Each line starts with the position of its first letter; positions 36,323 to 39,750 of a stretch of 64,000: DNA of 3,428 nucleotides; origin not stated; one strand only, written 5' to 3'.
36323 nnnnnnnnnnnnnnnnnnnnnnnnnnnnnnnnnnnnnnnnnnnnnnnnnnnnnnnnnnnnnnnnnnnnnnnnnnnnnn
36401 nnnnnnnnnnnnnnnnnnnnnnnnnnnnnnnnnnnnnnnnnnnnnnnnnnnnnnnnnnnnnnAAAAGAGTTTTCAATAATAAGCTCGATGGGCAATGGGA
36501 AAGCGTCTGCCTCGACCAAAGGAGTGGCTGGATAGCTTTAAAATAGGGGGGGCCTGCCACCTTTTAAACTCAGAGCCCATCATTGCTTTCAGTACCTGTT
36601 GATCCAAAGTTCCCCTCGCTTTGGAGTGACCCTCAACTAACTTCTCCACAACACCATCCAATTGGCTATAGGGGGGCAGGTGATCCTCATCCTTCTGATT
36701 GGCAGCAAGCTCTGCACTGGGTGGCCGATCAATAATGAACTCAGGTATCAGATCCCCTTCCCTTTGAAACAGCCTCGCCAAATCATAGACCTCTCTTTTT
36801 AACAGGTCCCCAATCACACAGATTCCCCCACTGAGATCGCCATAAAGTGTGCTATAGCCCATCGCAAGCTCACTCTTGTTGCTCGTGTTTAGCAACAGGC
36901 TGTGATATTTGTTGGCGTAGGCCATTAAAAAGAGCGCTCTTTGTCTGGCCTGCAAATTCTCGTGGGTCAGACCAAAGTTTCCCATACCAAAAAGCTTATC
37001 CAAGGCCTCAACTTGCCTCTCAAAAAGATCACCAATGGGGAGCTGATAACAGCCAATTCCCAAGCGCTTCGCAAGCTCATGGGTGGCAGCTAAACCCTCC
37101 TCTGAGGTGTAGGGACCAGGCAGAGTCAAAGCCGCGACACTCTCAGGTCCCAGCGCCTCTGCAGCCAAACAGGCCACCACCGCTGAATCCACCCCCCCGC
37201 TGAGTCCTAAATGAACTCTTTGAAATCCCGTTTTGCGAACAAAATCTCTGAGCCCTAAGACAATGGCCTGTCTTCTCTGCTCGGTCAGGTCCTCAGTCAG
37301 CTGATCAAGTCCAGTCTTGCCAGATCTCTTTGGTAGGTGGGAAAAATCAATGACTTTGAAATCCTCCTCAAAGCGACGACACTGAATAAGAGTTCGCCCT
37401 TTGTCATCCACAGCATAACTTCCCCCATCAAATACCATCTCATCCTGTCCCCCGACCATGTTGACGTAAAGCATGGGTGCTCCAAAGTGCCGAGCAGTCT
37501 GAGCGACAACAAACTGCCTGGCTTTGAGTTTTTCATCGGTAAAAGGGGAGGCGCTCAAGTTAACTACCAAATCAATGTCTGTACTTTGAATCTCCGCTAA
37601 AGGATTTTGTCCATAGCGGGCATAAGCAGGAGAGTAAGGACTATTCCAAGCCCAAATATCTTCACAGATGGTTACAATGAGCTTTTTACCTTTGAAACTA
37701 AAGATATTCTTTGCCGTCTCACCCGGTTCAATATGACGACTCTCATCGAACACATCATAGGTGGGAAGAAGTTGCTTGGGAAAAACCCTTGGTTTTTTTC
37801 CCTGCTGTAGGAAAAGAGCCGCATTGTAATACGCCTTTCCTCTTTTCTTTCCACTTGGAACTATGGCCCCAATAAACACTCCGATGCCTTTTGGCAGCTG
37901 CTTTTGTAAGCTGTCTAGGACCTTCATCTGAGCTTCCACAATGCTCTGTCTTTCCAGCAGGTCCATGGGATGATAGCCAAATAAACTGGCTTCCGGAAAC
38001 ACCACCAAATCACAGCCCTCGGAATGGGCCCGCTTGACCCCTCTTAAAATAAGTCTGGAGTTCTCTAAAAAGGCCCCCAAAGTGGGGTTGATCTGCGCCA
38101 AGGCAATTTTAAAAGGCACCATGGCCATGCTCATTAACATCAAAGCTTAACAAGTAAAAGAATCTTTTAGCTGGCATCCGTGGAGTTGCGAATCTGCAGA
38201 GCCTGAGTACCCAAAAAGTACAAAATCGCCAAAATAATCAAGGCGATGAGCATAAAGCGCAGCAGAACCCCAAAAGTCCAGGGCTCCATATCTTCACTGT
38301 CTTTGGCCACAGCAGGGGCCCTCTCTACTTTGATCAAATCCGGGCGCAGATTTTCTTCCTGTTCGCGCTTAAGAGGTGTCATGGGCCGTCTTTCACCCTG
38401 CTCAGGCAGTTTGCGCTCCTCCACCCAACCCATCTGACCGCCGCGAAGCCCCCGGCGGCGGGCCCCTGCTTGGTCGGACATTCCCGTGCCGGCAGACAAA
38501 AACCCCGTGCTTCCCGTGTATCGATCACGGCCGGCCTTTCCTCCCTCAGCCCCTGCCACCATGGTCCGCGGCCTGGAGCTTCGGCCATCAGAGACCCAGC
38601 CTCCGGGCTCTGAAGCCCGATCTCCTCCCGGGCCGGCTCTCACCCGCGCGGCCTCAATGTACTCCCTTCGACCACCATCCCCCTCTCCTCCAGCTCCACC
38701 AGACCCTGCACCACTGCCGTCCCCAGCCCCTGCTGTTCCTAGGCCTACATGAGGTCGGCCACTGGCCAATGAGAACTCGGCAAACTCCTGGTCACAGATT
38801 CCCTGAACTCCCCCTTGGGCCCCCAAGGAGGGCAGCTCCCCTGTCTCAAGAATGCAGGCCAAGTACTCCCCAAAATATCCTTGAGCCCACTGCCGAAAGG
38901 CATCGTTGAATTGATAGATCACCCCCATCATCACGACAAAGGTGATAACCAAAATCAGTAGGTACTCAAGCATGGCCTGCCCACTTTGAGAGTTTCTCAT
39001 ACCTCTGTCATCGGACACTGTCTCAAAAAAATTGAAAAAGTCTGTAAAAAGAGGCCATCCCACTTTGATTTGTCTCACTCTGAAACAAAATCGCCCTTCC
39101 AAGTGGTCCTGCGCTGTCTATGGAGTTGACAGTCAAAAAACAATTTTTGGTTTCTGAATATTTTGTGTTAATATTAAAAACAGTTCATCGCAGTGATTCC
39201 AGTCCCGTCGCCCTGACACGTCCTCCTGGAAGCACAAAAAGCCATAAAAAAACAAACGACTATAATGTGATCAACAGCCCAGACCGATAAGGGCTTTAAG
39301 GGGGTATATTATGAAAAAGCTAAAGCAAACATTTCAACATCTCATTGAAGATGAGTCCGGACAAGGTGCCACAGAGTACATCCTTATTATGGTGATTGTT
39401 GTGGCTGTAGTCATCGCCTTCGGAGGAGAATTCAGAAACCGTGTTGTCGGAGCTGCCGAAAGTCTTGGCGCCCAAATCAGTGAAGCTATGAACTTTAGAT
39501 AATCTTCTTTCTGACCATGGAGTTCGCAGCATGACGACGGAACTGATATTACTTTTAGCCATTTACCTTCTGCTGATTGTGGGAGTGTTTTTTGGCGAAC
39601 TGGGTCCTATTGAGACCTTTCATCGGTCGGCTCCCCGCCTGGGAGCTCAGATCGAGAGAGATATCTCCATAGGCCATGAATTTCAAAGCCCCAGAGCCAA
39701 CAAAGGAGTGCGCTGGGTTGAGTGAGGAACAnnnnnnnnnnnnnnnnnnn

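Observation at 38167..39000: Divergent from flp: a protein with an Flp/TadE-type leader, about 180 aa of Gly/Arg-rich disorder and a C-terminal TM anchor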

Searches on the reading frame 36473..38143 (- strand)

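Call 5: search_protein_families(library=pfam, proteins=[window:36473-38143:-], max_evalue=0.1)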
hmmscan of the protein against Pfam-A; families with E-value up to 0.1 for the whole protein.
window:36473-38143:- (556 aa): 4 families
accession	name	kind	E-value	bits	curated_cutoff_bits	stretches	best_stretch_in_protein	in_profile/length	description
PF02540.23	NAD_synthase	-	1.9e-60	204.5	21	1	292-520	3-231/242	NAD synthase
PF00795.27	CN_hydrolase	-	9.2e-20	71.5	23.2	1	12-261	1-240/256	Carbon-nitrogen hydrolase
PF00733.27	Asn_synthase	-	0.0011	19.2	21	1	310-363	20-72/354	Asparagine synthase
PF03054.22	tRNA_Me_trans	-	0.013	15.6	20.6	1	309-374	2-76/202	tRNA methyl transferase HUP domain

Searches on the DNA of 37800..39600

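Call 89: search_rna_families(source=window, start=37800, end=39600, threshold=evalue, max_evalue=0.1)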
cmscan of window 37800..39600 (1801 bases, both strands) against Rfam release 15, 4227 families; matches with E-value up to 0.1: 0.
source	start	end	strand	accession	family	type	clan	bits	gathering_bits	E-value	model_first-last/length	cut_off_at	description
